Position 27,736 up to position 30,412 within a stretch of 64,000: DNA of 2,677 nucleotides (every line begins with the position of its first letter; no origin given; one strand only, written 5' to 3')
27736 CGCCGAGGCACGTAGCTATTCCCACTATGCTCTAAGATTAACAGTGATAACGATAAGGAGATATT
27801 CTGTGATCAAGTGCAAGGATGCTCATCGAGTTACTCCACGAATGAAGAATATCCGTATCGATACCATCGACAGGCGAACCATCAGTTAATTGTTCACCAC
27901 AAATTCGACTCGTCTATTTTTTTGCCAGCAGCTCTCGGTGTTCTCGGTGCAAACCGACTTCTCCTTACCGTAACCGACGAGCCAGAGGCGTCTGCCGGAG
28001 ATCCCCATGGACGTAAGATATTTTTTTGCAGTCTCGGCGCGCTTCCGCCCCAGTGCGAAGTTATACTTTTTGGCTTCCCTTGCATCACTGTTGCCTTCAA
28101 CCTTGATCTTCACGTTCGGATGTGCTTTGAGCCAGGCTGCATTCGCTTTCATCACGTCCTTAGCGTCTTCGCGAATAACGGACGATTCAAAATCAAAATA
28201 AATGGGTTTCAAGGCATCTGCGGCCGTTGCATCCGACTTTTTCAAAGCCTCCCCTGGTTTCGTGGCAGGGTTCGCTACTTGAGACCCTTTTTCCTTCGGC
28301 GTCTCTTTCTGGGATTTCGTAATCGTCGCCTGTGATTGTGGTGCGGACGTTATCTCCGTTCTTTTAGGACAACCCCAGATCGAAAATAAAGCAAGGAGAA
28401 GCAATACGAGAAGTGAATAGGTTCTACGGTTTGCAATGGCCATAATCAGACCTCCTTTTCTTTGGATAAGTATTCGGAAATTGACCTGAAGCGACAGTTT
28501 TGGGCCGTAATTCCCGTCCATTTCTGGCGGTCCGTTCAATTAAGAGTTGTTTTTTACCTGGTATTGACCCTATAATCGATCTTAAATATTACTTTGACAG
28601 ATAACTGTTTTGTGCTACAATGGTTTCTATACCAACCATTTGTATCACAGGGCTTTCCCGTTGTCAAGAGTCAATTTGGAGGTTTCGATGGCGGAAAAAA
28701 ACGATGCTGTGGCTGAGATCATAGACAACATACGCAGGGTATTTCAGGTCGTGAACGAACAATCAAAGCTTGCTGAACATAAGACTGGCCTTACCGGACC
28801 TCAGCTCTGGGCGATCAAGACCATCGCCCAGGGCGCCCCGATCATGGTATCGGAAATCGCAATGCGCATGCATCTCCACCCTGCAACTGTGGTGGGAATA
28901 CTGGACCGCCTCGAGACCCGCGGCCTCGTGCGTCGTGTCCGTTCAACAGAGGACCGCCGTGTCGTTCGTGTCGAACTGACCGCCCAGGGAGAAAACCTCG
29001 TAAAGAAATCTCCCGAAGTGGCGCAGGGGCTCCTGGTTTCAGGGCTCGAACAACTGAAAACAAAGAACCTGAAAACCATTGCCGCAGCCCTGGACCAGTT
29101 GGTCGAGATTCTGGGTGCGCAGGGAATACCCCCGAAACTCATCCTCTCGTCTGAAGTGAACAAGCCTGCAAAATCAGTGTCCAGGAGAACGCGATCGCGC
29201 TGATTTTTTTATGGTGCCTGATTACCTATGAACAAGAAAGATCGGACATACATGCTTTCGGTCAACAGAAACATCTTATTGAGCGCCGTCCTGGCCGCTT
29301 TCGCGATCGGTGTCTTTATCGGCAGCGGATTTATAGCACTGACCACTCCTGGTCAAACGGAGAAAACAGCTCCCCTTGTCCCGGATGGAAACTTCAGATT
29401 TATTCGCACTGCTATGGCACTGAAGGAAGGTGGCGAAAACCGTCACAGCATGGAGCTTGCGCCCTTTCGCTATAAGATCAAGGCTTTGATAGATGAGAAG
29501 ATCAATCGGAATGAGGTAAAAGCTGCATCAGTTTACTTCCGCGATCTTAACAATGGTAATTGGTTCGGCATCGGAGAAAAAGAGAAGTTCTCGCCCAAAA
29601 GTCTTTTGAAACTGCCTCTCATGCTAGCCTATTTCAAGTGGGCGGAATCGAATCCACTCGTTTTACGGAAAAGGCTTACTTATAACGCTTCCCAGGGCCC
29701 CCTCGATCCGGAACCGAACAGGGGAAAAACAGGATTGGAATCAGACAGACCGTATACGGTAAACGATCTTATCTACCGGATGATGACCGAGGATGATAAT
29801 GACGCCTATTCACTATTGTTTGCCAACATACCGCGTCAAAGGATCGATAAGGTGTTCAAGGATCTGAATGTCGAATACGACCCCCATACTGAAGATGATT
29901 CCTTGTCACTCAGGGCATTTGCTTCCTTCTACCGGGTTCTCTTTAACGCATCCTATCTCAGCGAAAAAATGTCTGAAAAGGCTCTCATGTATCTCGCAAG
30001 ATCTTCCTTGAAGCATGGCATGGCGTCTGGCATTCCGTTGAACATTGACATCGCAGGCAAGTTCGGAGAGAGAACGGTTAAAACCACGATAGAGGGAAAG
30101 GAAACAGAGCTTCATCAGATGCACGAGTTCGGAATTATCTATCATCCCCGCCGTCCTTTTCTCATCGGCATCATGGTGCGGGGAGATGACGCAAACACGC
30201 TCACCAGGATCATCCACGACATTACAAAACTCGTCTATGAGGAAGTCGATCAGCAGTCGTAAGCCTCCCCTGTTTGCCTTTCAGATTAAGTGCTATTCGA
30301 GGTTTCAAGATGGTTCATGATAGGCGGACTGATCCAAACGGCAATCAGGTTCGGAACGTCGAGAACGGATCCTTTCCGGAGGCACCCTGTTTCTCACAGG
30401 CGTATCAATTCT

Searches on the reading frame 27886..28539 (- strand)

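Call 37: search_protein_families(library=pfam, proteins=[window:27886-28539:-], max_evalue=0.00001)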
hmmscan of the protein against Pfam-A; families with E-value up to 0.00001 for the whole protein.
window:27886-28539:- (217 aa): 1 family
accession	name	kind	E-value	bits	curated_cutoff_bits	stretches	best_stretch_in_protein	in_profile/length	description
PF00691.25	OmpA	-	1.9e-18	67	27.2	1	114-208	1-97/98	OmpA family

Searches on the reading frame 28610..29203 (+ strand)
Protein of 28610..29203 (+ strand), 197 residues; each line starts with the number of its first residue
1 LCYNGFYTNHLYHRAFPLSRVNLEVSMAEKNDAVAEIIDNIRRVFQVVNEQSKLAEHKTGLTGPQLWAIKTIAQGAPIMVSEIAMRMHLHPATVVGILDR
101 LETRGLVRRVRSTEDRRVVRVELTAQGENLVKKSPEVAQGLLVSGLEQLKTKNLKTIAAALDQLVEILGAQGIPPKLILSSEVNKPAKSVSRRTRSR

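Call 37: search_protein_families(library=pfam, proteins=[window:28610-29203:+], max_evalue=0.00001)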
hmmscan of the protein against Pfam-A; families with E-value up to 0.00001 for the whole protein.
window:28610-29203:+ (197 aa): 4 families
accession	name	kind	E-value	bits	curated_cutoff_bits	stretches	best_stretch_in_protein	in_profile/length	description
PF01047.28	MarR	-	1.1e-15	57.7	24.6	1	61-119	1-59/59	MarR family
PF12802.13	MarR_2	-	4.3e-12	46.5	27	1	60-117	2-60/61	MarR family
PF22381.2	Staph_reg_Sar_Rot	-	1.4e-08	35.2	27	1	55-132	6-83/85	Transcriptional regulator SarA/Rot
PF13463.12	HTH_27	-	3.1e-07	31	22.2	1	61-127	1-68/68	Winged helix DNA-binding domain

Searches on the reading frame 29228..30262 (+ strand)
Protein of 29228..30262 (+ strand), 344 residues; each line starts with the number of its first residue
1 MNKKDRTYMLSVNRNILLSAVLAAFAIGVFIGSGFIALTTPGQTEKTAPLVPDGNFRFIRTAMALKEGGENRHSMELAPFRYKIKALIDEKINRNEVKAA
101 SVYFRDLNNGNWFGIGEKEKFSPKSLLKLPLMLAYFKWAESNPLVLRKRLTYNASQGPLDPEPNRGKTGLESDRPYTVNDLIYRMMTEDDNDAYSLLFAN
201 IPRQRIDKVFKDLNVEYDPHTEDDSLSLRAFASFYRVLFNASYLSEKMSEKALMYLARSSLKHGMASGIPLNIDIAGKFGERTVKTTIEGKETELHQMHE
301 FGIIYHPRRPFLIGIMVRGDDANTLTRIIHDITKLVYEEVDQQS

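Call 37: search_protein_families(library=pfam, proteins=[window:29228-30262:+], max_evalue=0.00001)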
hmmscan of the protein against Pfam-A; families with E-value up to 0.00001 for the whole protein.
window:29228-30262:+ (344 aa): 1 family
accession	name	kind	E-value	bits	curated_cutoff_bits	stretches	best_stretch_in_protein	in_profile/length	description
PF13354.11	Beta-lactamase2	-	5.8e-31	107.9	22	1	101-317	1-214/214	Beta-lactamase enzyme family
